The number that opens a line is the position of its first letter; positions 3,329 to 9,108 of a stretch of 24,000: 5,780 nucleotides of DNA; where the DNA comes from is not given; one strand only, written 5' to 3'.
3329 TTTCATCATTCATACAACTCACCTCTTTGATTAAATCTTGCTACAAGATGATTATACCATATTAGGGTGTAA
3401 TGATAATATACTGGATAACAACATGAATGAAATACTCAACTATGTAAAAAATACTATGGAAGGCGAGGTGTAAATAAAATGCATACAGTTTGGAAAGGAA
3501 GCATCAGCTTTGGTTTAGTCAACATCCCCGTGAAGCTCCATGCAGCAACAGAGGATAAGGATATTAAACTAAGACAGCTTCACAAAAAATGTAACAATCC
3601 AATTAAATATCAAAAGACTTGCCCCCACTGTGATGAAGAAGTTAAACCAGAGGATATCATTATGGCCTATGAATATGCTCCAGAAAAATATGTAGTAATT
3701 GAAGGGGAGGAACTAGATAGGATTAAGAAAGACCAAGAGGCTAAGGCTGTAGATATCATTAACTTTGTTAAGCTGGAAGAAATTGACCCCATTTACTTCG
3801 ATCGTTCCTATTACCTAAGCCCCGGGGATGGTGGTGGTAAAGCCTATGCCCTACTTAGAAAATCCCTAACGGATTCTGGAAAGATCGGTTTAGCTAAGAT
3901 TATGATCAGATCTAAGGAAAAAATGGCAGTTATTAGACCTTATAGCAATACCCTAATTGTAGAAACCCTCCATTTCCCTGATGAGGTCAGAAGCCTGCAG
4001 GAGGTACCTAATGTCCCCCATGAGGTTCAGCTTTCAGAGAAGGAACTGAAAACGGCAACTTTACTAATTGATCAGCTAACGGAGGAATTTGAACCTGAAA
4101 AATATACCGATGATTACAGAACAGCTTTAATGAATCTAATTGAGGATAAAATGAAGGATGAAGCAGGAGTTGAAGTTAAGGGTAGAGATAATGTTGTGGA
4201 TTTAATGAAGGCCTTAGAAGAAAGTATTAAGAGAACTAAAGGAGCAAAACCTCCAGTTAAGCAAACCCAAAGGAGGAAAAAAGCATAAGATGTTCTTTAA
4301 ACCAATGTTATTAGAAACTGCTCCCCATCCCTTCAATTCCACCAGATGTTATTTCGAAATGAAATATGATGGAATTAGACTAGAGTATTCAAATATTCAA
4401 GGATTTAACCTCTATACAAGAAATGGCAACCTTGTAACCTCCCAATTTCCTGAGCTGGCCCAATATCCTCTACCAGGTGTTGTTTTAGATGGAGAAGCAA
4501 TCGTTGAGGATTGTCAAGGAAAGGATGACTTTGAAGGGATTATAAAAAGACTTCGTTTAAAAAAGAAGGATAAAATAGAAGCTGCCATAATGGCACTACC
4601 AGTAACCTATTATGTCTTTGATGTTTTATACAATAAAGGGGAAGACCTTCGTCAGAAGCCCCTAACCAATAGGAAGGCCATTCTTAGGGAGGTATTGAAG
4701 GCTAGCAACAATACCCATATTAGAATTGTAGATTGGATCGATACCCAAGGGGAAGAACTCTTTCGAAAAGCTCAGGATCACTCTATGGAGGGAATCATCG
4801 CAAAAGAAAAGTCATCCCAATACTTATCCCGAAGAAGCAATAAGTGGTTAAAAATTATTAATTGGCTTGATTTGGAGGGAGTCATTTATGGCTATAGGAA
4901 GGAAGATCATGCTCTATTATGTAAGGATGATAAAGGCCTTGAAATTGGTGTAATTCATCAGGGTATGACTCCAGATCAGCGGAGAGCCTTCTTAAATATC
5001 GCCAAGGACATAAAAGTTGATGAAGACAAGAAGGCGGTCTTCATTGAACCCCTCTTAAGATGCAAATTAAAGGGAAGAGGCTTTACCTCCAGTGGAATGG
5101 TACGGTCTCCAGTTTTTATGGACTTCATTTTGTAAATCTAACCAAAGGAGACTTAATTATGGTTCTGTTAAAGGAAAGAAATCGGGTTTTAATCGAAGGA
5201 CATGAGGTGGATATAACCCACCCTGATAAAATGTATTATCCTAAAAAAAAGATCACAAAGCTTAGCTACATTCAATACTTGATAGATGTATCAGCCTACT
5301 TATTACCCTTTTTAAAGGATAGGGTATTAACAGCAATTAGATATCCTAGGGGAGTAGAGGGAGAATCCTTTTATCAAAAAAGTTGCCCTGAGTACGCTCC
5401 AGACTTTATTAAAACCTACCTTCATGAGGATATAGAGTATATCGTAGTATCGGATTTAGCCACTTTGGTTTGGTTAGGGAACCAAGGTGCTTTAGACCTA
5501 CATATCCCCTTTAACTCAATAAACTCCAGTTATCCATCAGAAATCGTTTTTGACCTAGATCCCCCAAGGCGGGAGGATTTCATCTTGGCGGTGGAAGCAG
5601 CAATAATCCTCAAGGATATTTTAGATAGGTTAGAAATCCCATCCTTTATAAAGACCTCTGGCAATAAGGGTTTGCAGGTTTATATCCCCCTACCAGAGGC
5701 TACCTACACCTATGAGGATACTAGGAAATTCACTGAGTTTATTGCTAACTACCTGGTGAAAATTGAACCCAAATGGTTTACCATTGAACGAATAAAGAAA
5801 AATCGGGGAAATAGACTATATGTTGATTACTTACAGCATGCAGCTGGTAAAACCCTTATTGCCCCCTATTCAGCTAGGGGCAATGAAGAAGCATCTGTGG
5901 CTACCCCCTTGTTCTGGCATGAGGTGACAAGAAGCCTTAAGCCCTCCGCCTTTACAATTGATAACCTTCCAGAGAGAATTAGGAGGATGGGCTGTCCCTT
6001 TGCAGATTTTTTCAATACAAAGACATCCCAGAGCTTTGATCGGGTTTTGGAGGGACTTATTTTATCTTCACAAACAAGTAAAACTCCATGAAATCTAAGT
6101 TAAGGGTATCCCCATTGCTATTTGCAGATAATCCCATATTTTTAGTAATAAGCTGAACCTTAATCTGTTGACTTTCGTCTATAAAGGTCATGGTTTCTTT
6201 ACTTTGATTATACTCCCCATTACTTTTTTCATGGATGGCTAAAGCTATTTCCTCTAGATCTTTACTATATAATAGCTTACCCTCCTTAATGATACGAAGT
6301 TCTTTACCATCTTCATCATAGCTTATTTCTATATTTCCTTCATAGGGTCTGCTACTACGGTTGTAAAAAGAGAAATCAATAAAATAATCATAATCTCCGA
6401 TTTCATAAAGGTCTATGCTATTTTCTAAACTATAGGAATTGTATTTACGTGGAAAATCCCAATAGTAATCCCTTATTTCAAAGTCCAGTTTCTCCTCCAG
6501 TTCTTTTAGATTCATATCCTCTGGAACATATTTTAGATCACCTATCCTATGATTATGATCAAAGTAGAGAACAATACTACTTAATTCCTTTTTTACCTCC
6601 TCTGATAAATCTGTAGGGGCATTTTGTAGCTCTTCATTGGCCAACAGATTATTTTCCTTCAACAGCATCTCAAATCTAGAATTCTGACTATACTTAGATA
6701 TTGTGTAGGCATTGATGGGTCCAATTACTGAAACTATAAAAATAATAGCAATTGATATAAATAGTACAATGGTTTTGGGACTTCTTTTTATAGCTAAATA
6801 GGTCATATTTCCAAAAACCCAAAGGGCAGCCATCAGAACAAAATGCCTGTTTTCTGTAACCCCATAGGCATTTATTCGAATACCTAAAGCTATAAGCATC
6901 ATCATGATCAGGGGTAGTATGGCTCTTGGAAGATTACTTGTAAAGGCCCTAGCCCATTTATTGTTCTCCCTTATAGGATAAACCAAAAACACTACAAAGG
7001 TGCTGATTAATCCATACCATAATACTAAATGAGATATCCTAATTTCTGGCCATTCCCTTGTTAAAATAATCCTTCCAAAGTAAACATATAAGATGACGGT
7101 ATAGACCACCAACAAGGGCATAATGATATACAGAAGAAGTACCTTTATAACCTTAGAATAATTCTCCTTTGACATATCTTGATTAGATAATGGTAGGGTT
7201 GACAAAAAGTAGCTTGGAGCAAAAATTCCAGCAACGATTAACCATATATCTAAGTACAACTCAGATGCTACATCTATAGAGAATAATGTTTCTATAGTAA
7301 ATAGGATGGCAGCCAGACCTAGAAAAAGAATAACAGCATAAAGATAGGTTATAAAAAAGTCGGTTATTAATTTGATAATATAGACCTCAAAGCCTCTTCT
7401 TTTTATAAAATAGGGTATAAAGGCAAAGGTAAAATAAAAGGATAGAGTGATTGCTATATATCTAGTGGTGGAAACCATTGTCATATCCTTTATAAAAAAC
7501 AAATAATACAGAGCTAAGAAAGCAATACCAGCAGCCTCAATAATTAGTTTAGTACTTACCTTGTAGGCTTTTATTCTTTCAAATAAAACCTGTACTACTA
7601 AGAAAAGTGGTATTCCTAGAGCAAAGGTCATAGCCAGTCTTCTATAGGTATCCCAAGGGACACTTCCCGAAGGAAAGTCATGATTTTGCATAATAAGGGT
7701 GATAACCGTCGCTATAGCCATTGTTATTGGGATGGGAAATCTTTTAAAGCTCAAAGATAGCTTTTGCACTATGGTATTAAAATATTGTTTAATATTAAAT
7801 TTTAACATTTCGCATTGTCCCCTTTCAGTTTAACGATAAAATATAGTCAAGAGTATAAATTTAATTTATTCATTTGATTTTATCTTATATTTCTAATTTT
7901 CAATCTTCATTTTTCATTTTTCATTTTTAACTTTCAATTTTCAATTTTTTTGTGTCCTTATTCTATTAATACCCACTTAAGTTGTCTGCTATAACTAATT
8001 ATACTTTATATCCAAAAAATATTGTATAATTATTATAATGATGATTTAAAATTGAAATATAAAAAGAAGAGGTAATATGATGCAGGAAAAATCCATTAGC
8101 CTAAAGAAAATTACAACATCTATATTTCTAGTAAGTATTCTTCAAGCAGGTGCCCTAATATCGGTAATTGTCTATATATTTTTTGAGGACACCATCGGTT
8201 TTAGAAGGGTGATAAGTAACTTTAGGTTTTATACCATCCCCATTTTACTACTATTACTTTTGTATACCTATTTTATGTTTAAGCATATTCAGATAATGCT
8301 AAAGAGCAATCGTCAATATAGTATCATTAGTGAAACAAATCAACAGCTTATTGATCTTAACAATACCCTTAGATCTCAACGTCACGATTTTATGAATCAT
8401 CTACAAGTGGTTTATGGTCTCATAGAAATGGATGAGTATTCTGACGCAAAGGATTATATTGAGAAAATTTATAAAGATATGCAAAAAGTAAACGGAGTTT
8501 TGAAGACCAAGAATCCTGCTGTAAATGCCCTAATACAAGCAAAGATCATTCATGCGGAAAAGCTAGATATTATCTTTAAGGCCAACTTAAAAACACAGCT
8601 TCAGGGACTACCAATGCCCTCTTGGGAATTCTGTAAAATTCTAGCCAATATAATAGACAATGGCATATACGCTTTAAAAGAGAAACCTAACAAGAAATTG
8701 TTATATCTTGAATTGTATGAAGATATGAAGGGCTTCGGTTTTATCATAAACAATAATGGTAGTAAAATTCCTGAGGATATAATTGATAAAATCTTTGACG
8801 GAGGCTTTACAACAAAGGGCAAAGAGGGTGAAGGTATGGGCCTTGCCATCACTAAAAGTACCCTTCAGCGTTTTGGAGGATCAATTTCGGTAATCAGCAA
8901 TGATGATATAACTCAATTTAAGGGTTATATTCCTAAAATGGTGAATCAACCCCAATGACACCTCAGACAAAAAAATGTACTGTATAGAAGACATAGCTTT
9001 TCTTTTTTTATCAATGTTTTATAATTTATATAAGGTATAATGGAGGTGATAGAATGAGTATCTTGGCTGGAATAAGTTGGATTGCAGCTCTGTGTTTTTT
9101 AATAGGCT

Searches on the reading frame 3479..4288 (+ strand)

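Call 8: search_protein_families(library=pfam, proteins=[window:3479-4288:+])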
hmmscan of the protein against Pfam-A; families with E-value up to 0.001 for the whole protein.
window:3479-4288:+ (269 aa): 1 family
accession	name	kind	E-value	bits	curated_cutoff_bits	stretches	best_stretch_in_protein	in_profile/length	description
PF02735.22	Ku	-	2.5e-56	191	25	1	10-191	1-189/190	Ku70/Ku80 beta-barrel domain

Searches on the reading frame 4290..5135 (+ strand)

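Call 8: search_protein_families(library=pfam, proteins=[window:4290-5135:+])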
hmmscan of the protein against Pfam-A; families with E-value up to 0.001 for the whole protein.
window:4290-5135:+ (281 aa): 2 families
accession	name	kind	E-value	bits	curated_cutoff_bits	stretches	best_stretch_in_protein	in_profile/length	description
PF01068.26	DNA_ligase_A_M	-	5.6e-31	108.3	26.2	1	15-189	17-203/204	ATP dependent DNA ligase domain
PF09414.15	RNA_ligase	-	0.00013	22.5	27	1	24-189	7-170/171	RNA ligase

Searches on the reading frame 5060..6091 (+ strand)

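Call 8: search_protein_families(library=pfam, proteins=[window:5060-6091:+])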
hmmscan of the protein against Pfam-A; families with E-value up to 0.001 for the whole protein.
window:5060-6091:+ (343 aa): 1 family
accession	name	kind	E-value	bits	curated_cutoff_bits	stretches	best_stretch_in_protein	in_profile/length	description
PF21686.3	LigD_Prim-Pol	-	2.1e-79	267.1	27.4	1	66-314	1-254/254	LigD, primase-polymerase domain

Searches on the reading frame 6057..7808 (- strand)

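Call 8: search_protein_families(library=pfam, proteins=[window:6057-7808:-])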
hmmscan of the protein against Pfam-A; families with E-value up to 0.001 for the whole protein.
window:6057-7808:- (583 aa): 1 family
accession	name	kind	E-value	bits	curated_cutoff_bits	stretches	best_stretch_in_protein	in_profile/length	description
PF13687.11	DUF4153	-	1.4e-27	97.3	27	1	53-380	17-355/373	Domain of unknown function (DUF4153)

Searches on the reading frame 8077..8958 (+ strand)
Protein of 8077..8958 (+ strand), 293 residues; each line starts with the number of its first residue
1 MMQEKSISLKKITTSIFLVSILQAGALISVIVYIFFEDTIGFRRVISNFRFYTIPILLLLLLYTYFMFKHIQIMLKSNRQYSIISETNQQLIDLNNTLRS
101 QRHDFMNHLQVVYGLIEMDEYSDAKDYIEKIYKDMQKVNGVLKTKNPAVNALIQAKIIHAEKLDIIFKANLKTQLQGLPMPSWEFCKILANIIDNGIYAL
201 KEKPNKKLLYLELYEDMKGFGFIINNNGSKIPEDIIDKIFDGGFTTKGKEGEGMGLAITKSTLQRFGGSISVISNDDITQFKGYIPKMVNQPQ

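Call 23: search_protein_families(library=pfam, proteins=[window:8077-8958:+])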
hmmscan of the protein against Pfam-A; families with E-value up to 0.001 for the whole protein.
window:8077-8958:+ (293 aa): 3 families
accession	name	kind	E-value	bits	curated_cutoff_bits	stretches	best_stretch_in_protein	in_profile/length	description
PF14689.11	SPOB_a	-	4.2e-18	65.1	28.1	1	88-143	6-61/62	Sensor_kinase_SpoOB-type, alpha-helical domain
PF02518.31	HATPase_c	-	4.4e-13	50.1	26.4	1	187-276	8-97/111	Histidine kinase-, DNA gyrase B-, and HSP90-like ATPase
PF14501.12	HATPase_c_5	-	1.5e-09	38.1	22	1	184-281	5-97/102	GHKL domain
